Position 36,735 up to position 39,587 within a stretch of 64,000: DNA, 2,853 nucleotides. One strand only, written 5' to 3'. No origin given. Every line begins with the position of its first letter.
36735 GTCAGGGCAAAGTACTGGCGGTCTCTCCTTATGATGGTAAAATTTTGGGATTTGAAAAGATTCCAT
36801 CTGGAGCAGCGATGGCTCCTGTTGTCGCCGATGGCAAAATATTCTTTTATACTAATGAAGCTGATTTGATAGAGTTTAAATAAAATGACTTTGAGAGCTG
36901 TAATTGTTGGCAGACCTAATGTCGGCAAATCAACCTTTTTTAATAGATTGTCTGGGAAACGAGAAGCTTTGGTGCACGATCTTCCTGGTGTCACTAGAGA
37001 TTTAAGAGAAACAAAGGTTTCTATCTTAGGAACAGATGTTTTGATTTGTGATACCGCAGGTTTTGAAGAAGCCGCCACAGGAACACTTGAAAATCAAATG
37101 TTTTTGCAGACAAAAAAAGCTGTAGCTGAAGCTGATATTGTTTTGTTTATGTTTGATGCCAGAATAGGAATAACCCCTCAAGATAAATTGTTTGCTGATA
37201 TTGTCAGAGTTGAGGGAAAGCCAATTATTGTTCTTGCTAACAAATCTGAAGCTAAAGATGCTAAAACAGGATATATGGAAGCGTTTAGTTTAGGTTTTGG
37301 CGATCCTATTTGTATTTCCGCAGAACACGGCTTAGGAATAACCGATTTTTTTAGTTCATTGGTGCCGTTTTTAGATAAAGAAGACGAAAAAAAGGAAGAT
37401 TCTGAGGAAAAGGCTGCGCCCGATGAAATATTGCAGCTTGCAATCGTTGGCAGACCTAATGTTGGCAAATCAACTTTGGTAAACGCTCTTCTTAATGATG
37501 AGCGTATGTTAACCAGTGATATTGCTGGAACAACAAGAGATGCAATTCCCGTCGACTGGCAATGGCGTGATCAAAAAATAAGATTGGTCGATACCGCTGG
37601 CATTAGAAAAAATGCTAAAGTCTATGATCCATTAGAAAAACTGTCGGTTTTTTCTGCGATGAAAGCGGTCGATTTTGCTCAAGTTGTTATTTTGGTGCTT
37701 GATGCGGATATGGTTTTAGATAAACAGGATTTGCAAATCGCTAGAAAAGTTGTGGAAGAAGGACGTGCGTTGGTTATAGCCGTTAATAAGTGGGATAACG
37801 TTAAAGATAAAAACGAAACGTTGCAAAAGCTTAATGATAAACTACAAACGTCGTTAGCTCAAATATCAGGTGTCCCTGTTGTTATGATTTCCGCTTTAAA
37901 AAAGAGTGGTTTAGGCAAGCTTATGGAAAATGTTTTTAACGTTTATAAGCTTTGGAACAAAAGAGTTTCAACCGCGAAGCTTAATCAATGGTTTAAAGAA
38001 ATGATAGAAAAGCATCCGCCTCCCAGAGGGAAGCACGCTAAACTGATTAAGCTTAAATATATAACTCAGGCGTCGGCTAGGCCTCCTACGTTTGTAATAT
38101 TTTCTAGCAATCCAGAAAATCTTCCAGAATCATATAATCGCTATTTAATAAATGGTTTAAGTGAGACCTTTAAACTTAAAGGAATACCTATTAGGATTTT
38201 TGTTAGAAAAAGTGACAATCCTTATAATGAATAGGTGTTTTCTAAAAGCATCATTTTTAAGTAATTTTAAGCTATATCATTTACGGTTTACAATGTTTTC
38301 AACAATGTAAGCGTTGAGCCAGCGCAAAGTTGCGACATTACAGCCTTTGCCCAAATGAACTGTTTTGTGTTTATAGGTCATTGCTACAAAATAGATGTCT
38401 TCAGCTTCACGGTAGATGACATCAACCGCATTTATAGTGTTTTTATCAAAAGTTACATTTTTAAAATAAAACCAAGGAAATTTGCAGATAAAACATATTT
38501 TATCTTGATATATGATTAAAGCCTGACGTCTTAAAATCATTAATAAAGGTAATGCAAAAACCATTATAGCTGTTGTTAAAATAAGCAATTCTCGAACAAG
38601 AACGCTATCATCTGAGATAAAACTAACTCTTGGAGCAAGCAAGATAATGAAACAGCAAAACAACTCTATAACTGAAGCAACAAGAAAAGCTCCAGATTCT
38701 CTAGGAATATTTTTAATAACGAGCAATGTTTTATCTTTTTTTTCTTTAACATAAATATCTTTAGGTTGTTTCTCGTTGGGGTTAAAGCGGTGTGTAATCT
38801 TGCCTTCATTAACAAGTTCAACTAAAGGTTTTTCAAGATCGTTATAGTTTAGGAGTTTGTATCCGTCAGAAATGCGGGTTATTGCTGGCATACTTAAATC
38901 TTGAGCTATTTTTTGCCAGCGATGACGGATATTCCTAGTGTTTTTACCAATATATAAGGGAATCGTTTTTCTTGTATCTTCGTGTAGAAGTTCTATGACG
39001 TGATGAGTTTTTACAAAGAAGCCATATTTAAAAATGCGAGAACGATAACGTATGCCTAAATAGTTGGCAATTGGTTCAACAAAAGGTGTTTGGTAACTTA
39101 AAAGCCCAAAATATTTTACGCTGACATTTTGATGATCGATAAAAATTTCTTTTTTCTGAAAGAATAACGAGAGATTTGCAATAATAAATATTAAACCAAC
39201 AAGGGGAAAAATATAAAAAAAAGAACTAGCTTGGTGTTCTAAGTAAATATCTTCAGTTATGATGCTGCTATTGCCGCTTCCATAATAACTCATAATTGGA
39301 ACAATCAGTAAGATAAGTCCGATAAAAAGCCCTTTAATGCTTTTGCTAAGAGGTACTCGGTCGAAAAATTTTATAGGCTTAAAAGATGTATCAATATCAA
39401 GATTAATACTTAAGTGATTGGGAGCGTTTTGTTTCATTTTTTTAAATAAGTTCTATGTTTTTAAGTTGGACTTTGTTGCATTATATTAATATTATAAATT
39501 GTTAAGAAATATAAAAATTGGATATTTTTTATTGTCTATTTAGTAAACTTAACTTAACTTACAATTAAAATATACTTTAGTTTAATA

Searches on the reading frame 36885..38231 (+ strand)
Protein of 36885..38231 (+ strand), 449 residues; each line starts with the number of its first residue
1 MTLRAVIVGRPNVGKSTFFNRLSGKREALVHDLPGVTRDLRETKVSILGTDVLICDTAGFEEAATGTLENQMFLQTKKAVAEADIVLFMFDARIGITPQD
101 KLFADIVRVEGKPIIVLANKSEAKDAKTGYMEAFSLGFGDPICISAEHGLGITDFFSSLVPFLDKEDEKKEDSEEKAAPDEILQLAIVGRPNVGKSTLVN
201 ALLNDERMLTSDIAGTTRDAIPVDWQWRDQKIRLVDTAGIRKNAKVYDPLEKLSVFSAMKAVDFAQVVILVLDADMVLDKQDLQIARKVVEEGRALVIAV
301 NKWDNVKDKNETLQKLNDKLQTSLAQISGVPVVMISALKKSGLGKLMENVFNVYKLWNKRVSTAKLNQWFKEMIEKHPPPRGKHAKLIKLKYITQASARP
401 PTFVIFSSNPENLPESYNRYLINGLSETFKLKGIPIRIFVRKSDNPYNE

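Call 18: find_encoding_contigs(protein=window:36885-38231:+, flank=8000, max_places=10)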
Protein window:36885-38231:+ (449 aa): 1 contig read that carries it; 1 place shown.
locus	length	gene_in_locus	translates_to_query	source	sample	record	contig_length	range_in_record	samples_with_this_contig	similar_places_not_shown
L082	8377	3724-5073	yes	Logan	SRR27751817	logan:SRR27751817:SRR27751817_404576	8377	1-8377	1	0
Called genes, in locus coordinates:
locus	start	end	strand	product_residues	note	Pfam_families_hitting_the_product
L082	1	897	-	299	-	?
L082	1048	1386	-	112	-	-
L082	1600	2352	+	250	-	PF09976:TPR_21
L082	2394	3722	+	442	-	PF01011:PQQ (faint), PF13570:Beta-prop_ACSF4, PF25293:Beta-prop_EMC1_N (faint), PF07774:EMC1_C (faint), PF13360:PQQ_2, PF13570:Beta-prop_ACSF4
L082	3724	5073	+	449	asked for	PF00005:ABC_tran (faint), PF01926:MMR_HSR1, PF02421:FeoB_N, PF00009:GTP_EFTU, PF02421:FeoB_N, PF04548:AIG1 (weak), PF01926:MMR_HSR1, PF14714:KH_dom-like, +4 more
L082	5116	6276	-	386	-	-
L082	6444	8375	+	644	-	?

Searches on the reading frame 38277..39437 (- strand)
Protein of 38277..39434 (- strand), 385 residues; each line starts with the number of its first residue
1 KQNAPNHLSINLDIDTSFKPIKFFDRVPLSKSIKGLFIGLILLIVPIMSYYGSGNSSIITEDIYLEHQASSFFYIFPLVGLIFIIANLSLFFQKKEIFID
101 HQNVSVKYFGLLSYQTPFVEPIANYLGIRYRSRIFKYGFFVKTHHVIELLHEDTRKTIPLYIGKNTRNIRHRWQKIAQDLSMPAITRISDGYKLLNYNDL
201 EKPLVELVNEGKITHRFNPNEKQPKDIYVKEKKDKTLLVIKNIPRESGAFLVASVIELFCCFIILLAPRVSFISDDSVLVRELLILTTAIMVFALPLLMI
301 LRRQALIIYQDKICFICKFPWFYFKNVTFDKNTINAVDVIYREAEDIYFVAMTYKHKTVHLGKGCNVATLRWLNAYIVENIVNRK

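Call 16: find_encoding_contigs(protein=window:38277-39434:-, flank=8000, max_places=10)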
Protein window:38277-39434:- (385 aa): no gene with exactly this product is on record in the collection.

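Call 17: find_encoding_contigs(protein=window:38280-39437:-, flank=8000, max_places=10)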
Protein window:38280-39437:- (386 aa): 1 contig read that carries it; 1 place shown.
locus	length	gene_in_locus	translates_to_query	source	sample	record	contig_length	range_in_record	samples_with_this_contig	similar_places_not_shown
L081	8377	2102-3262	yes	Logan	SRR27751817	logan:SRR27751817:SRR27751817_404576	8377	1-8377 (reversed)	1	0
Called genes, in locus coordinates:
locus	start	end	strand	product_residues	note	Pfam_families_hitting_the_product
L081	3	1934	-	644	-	?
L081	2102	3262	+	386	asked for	-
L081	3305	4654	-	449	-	PF00005:ABC_tran (faint), PF01926:MMR_HSR1, PF02421:FeoB_N, PF00009:GTP_EFTU, PF02421:FeoB_N, PF04548:AIG1 (weak), PF01926:MMR_HSR1, PF14714:KH_dom-like, +4 more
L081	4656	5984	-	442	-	PF01011:PQQ (faint), PF13570:Beta-prop_ACSF4, PF25293:Beta-prop_EMC1_N (faint), PF07774:EMC1_C (faint), PF13360:PQQ_2, PF13570:Beta-prop_ACSF4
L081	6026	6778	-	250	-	PF09976:TPR_21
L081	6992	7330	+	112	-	-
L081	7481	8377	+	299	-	?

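Call 38: search_protein_families(library=pfam, proteins=[window:38280-39437:-], max_evalue=5)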
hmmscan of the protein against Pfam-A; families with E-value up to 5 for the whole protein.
window:38280-39437:- (386 aa): 2 families
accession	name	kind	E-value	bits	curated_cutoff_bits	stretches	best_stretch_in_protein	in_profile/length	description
PF19596.4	DUF6101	-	0.067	13.3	27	1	147-193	84-130/184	Family of unknown function (DUF6101)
PF04246.17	RseC_MucC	-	0.18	12.2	24.4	1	69-98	65-94/130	Positive regulator of sigma(E), RseC/MucC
